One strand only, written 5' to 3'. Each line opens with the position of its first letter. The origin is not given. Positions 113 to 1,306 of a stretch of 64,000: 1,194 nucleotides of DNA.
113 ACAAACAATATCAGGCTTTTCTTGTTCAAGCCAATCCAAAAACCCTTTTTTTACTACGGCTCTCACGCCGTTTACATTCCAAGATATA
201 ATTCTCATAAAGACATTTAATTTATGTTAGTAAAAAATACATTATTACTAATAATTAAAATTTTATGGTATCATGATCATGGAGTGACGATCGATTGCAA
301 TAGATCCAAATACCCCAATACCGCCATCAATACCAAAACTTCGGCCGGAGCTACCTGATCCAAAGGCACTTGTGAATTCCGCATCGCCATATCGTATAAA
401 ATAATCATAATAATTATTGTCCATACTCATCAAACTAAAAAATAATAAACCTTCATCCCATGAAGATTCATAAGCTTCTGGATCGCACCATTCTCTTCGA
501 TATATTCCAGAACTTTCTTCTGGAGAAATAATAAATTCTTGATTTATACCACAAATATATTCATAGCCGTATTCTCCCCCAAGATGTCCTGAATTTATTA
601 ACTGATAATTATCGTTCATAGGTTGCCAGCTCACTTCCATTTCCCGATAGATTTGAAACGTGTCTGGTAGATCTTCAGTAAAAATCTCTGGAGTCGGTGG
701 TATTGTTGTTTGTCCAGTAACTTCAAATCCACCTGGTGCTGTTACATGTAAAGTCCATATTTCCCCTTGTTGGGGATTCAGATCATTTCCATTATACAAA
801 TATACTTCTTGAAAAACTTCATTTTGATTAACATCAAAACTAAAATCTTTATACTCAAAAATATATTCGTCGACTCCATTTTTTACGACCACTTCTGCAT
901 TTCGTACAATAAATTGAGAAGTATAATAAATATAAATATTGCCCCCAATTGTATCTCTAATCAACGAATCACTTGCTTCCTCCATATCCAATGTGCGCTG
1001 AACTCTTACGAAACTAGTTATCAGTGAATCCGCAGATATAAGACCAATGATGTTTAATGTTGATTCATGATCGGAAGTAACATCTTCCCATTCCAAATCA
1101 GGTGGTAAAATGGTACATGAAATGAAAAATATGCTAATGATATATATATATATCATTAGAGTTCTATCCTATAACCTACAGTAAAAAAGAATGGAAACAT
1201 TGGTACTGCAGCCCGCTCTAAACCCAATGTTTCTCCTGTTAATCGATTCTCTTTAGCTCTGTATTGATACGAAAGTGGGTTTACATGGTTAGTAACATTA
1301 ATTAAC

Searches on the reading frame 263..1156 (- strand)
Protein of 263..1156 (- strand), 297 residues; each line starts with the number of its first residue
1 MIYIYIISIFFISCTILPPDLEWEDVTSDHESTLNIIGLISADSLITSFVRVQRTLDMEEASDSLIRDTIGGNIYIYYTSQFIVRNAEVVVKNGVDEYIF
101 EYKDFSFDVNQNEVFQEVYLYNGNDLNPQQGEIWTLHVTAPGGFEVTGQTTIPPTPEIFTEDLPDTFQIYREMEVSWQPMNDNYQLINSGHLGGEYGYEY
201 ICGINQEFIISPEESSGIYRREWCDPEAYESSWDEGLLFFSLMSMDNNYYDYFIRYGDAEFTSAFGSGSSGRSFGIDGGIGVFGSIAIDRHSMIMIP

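Call 36: find_encoding_contigs(protein=window:263-1156:-, flank=10000, max_places=4)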
Protein window:263-1156:- (297 aa): 4 contigs read that carry it; 3 places shown.
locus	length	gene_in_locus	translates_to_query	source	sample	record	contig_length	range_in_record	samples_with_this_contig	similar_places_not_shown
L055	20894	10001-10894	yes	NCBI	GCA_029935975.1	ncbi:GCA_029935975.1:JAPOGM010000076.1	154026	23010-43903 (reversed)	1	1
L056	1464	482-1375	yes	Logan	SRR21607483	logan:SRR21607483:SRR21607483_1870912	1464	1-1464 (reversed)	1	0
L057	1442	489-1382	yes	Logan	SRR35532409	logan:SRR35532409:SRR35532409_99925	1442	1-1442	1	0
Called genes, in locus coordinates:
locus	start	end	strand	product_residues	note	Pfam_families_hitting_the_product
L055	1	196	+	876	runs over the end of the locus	PF13620:CarboxypepD_reg (weak), PF13715:CarbopepD_reg_2, PF07715:Plug, PF00593:TonB_dep_Rec_b-barrel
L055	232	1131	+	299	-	PF00578:AhpC-TSA (faint), PF18962:Por_Secre_tail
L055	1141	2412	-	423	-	PF13426:PAS_9, PF01040:UbiA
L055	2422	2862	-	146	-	PF03061:4HBT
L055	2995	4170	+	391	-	PF22025:ThiI_fer, PF02926:THUMP, PF02568:ThiI, PF06508:QueC (faint)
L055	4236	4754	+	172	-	PF00578:AhpC-TSA, PF08534:Redoxin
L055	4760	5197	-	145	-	PF09990:DUF2231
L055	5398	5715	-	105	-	PF00462:Glutaredoxin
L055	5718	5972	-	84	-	PF01722:BolA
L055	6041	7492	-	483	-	PF02366:PMT (weak), PF13231:PMT_2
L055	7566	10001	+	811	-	PF13620:CarboxypepD_reg, PF13715:CarbopepD_reg_2, PF07715:Plug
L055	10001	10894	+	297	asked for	PF14054:DUF4249 (weak)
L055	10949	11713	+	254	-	PF03372:Exo_endo_phos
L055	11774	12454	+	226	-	PF03767:Acid_phosphat_B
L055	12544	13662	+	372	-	PF13372:Alginate_exp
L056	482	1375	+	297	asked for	PF14054:DUF4249 (weak)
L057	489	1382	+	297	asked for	PF14054:DUF4249 (weak)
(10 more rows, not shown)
